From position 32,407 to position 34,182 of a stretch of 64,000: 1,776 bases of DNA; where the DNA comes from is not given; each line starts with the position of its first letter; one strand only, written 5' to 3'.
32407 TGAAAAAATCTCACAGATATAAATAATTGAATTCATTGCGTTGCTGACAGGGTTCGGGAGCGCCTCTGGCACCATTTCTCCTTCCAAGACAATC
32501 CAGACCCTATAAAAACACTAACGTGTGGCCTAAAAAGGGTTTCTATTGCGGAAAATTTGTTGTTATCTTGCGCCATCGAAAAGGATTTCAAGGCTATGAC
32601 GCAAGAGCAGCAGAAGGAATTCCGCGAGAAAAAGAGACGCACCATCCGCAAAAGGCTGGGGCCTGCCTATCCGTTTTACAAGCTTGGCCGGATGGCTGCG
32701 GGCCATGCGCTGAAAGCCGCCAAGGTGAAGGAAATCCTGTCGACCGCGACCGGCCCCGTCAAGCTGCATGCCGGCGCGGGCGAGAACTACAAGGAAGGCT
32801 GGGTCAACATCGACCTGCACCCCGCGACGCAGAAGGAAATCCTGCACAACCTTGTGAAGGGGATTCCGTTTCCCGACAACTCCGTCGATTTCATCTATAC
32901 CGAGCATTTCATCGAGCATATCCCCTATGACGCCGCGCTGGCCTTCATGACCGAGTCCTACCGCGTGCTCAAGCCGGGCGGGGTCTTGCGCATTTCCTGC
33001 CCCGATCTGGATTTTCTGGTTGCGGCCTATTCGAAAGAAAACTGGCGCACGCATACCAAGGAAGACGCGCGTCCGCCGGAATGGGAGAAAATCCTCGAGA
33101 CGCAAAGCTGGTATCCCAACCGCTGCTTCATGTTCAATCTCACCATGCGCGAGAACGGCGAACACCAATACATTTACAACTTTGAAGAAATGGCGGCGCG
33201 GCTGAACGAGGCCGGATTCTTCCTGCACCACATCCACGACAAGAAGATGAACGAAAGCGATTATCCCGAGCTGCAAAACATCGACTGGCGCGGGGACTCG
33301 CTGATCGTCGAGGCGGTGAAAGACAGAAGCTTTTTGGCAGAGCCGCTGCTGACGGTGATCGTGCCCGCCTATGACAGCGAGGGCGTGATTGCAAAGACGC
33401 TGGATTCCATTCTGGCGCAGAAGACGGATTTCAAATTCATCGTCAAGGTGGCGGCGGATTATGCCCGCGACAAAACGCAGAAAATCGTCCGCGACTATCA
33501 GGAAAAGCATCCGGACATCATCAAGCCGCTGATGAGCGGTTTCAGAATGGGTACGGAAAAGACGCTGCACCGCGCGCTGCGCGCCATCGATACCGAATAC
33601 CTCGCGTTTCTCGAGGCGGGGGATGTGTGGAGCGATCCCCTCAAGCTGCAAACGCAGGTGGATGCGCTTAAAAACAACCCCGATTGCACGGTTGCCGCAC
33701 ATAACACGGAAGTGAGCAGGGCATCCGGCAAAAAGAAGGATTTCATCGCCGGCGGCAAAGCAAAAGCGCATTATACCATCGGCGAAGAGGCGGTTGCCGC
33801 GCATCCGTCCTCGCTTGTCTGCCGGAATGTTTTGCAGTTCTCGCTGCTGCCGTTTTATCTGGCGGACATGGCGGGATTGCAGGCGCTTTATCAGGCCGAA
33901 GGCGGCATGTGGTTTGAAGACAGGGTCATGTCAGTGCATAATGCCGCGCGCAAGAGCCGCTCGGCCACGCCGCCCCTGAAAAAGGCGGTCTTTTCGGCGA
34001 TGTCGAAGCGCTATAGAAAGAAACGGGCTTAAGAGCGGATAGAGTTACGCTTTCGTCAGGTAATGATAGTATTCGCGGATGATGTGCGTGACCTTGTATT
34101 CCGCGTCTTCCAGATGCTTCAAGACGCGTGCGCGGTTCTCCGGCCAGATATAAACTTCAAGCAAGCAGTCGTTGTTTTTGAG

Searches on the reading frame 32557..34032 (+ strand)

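Call 104: search_protein_families(library=pfam, proteins=[window:32557-34032:+], max_evalue=0.001)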
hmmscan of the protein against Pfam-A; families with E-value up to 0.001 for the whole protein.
window:32557-34032:+ (491 aa): 5 families
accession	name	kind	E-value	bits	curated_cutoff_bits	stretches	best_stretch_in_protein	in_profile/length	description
PF00535.33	Glycos_transf_2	-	2.5e-15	57.2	23.3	1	266-381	1-114/168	Glycosyl transferase family 2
PF13641.12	Glyco_tranf_2_3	-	9.1e-10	39.4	27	1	265-388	3-127/230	Glycosyltransferase like family 2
PF08241.18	Methyltransf_11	-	2.2e-09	38.3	21.2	1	94-145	45-94/95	Methyltransferase domain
PF13489.12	Methyltransf_23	-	5.4e-07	29.9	27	1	101-224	73-162/164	Methyltransferase domain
PF13649.12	Methyltransf_25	-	6.7e-06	27.1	27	1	95-142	50-97/97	Methyltransferase domain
